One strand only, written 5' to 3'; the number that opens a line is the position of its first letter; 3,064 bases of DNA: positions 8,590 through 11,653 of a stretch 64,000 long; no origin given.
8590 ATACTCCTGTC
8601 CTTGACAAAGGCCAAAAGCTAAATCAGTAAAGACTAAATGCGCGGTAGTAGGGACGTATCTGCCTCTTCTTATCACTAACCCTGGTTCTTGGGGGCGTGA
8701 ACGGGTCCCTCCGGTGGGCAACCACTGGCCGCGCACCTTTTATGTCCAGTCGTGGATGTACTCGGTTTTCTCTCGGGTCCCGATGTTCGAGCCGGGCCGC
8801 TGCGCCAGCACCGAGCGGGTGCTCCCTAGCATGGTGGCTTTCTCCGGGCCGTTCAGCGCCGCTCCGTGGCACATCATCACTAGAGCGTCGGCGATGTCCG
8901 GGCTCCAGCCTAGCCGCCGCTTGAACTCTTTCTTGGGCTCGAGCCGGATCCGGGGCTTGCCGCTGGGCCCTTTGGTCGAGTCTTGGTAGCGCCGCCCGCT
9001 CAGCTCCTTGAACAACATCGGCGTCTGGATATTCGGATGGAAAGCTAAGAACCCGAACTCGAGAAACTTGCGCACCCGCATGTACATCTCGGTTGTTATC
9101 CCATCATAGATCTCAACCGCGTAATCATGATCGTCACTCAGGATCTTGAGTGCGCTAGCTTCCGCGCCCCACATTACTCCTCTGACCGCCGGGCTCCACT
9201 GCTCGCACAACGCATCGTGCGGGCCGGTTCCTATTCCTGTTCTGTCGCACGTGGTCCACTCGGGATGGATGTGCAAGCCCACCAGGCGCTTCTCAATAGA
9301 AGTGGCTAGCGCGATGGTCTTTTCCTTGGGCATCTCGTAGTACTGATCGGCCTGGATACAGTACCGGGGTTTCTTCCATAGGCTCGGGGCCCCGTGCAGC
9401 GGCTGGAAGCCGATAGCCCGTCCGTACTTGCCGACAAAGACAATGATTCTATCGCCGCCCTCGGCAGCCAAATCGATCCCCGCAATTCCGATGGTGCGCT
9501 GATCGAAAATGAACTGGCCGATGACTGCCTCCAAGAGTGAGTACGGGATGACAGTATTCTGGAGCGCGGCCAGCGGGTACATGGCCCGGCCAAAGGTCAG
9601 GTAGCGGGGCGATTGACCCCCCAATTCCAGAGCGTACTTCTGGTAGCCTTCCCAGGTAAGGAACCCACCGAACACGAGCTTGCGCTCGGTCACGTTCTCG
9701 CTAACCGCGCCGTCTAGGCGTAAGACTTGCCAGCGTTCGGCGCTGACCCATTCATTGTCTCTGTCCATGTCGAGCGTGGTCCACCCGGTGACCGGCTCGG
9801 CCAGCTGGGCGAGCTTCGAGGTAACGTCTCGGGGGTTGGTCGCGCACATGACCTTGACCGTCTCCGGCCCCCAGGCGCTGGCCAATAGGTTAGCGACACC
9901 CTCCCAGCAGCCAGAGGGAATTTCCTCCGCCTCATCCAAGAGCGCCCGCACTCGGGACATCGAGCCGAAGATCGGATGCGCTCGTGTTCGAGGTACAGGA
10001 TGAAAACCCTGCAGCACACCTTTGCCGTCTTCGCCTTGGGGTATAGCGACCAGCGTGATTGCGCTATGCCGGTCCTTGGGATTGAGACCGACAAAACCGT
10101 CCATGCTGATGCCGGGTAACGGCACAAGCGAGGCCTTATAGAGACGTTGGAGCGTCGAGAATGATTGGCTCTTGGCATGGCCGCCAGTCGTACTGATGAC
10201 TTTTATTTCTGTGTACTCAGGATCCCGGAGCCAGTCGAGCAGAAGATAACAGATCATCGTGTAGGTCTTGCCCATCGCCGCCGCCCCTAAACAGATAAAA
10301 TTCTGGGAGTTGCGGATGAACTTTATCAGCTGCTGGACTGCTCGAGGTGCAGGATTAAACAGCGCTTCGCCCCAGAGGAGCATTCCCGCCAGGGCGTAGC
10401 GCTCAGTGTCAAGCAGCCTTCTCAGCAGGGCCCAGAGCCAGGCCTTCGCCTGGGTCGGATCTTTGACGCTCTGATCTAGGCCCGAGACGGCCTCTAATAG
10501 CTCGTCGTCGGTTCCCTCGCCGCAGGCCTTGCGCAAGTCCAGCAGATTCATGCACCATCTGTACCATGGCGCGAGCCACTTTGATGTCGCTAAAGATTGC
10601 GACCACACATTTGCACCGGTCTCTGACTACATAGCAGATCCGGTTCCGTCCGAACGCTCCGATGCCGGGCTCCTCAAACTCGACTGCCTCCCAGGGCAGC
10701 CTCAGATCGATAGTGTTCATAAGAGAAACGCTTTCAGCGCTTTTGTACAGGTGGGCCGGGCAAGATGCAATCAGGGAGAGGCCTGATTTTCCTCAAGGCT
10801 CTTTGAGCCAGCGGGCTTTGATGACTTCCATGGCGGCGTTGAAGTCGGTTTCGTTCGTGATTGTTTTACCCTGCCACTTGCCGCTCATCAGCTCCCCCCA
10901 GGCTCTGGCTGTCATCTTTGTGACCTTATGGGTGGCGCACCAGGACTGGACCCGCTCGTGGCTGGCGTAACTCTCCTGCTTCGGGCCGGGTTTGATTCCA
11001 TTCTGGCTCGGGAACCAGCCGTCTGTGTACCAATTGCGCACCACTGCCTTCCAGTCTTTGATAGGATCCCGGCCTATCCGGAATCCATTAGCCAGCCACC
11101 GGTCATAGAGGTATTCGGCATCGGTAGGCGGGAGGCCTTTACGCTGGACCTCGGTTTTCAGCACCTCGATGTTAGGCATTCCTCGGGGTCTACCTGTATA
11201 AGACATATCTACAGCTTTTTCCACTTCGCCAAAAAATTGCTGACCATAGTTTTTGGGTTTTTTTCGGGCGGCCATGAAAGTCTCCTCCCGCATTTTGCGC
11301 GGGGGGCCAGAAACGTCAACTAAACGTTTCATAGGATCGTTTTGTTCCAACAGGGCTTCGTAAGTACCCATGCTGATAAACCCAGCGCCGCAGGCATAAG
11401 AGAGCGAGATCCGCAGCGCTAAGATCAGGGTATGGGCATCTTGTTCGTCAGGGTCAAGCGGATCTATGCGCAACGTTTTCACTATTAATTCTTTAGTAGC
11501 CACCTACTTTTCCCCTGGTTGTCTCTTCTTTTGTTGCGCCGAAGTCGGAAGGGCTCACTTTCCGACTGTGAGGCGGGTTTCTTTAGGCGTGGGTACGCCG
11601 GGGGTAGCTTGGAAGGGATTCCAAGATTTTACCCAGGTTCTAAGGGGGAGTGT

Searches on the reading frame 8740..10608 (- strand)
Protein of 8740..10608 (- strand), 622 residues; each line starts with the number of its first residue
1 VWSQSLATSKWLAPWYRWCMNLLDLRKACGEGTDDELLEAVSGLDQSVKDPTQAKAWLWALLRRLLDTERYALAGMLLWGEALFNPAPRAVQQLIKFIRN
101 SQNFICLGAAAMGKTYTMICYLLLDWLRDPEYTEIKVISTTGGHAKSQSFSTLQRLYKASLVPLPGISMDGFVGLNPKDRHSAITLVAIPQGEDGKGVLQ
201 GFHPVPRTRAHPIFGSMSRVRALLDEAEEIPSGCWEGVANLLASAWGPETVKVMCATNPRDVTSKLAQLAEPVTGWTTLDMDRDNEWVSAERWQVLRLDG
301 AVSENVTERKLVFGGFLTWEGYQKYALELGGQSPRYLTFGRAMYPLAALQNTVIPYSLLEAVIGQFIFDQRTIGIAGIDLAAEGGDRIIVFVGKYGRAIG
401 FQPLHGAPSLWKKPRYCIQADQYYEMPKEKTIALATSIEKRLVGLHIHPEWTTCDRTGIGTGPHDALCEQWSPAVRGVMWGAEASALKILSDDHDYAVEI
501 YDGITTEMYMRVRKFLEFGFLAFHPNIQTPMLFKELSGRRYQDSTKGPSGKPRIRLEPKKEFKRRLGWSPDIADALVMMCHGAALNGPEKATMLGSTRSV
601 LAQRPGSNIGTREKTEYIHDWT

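Call 18: search_protein_families(library=pfam, proteins=[window:8740-10608:-], max_evalue=0.001)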
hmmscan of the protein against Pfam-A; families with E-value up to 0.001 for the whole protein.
window:8740-10608:- (622 aa): 0 families

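Call 111: search_protein_families(library=phrogs, proteins=[window:8740-10608:-], max_evalue=0.001)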
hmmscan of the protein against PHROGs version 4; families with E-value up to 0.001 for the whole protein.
window:8740-10608:- (622 aa): 1 family
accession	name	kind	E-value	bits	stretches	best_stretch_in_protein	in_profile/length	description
phrog_2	-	head and packaging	4.4e-11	43.2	1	82-584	262-593/807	terminase large subunit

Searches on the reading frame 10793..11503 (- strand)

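Call 111: search_protein_families(library=phrogs, proteins=[window:10793-11503:-], max_evalue=0.001)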
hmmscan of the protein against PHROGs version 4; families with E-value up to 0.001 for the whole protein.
window:10793-11503:- (236 aa): 2 families
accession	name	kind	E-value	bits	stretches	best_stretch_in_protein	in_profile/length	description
phrog_15768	-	unknown function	2.5e-06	28.6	1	110-161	132-183/228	-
phrog_28809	-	unknown function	6.3e-05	23.8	1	94-168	118-190/211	-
